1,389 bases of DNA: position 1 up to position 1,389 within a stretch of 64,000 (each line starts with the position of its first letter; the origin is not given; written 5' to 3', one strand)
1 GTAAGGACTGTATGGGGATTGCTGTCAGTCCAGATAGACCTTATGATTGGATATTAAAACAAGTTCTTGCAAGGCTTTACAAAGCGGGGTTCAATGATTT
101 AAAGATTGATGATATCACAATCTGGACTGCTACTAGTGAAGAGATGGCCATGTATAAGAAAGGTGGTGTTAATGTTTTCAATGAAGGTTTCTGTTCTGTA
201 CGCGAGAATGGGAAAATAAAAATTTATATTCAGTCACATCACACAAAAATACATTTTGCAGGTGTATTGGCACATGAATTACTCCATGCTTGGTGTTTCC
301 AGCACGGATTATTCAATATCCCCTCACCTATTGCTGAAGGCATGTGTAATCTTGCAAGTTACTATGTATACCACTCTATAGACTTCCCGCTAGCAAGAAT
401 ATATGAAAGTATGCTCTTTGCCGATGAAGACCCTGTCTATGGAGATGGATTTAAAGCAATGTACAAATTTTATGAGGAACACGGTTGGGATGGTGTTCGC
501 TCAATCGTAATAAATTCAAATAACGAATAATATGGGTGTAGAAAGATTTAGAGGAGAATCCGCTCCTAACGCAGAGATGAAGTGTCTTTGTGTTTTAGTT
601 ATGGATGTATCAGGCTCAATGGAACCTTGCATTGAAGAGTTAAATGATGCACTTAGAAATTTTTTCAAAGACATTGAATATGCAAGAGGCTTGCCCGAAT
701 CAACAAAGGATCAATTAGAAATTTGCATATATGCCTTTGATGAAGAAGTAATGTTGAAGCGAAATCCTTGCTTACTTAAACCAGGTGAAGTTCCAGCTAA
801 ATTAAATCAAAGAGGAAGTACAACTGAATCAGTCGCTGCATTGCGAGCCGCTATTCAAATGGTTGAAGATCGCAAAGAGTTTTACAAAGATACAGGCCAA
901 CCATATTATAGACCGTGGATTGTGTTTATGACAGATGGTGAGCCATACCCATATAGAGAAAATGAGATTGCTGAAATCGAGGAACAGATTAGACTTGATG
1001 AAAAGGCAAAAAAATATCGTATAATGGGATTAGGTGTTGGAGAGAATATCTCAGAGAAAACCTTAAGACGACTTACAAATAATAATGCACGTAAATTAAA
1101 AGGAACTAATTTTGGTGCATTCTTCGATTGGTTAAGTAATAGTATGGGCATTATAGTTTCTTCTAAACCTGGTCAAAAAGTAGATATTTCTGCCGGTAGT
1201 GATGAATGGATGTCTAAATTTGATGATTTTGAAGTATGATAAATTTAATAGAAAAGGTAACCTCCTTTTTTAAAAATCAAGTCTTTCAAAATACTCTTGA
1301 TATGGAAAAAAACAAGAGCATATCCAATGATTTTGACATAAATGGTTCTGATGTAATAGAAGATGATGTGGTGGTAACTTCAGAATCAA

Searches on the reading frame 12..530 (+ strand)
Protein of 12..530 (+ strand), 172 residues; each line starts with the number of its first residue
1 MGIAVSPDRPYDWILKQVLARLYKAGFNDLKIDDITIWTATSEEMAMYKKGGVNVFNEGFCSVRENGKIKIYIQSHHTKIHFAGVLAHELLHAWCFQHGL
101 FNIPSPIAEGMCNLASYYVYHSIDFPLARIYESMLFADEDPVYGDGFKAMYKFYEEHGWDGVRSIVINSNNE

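Call 3: search_protein_families(library=pfam, proteins=[window:12-530:+], max_evalue=0.01)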
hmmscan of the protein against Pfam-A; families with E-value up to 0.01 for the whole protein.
window:12-530:+ (172 aa): 3 families
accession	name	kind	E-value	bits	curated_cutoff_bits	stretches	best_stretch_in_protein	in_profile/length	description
PF12315.14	DA1-like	-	5e-09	36.3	25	1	80-117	91-128/213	Protein DA1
PF20573.4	DUF6782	-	0.0087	15.8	27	0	58-100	69-108/241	Putative metallopeptidase family (DUF6782)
PF04450.18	BSP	-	0.0094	16.2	23.8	0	17-113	40-132/207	Peptidase of plants and bacteria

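Call 75: find_encoding_contigs(protein=window:12-530:+, flank=10000, max_places=2)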
Protein window:12-530:+ (172 aa): no gene with exactly this product is on record in the collection.

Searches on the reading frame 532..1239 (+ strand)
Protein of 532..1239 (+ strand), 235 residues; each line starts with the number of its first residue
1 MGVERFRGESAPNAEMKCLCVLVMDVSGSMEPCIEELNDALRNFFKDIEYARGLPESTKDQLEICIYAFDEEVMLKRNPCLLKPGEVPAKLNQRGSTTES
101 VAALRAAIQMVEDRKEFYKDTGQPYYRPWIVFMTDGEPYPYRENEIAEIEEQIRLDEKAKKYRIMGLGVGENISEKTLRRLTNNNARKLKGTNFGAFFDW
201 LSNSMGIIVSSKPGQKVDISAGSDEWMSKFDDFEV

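Call 3: search_protein_families(library=pfam, proteins=[window:532-1239:+], max_evalue=0.01)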
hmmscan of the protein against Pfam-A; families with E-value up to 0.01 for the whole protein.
window:532-1239:+ (235 aa): 3 families
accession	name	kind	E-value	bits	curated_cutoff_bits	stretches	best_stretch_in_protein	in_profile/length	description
PF00092.34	VWA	-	4.4e-07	30.7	23.8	1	21-186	3-155/174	von Willebrand factor type A domain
PF13519.12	VWA_2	-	5.9e-07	30.5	27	1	21-137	2-107/107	von Willebrand factor type A domain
PF13768.12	VWA_3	-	0.00087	19.8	27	1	21-182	4-146/155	von Willebrand factor type A domain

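Call 70: search_protein_families(library=padloc, proteins=[window:532-1236:+], max_evalue=0.001)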
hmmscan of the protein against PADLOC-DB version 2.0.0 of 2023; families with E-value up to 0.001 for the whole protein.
window:532-1236:+ (235 aa): 0 families

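Call 76: find_encoding_contigs(protein=window:532-1239:+, flank=10000, max_places=2)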
Protein window:532-1239:+ (235 aa): 13 contigs read that carry it; 2 places shown.
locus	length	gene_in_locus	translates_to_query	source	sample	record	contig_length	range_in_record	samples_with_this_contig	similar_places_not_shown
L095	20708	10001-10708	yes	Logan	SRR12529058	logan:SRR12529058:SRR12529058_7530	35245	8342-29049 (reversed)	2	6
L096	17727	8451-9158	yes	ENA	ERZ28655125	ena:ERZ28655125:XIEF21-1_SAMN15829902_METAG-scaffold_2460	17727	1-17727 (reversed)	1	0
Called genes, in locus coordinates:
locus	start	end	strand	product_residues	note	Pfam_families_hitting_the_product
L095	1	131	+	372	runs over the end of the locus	PF04015:DUF362, PF13183:Fer4_8 (faint), PF13187:Fer4_9 (weak), PF12837:Fer4_6 (weak), PF12838:Fer4_7, PF13237:Fer4_10 (weak), PF14697:Fer4_21 (weak), PF00037:Fer4 (weak), +1 more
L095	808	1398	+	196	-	PF02357:NusG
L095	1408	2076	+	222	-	PF04542:Sigma70_r2 (weak)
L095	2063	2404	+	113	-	-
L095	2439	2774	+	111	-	-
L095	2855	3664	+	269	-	PF01435:Peptidase_M48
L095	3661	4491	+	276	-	PF01435:Peptidase_M48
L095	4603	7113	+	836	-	-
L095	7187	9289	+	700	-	PF14362:DUF4407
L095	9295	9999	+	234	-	PF12315:DA1-like (faint)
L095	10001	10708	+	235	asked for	PF00092:VWA (weak), PF13519:VWA_2 (weak)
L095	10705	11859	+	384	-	PF13672:PP2C_2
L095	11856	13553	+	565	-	PF00069:Pkinase, PF00092:VWA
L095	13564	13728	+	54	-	-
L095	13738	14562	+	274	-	PF01435:Peptidase_M48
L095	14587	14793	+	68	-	-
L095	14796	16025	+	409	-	PF04055:Radical_SAM, PF13353:Fer4_12 (faint)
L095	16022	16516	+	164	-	PF13302:Acetyltransf_3, PF00583:Acetyltransf_1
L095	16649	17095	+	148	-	-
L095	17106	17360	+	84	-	-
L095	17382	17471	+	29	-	-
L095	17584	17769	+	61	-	-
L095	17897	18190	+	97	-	-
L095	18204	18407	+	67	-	-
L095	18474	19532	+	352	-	PF00004:AAA, PF17866:AAA_lid_6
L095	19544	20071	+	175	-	-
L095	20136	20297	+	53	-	-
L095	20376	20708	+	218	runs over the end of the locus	-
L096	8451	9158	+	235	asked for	PF00092:VWA (weak), PF13519:VWA_2 (weak)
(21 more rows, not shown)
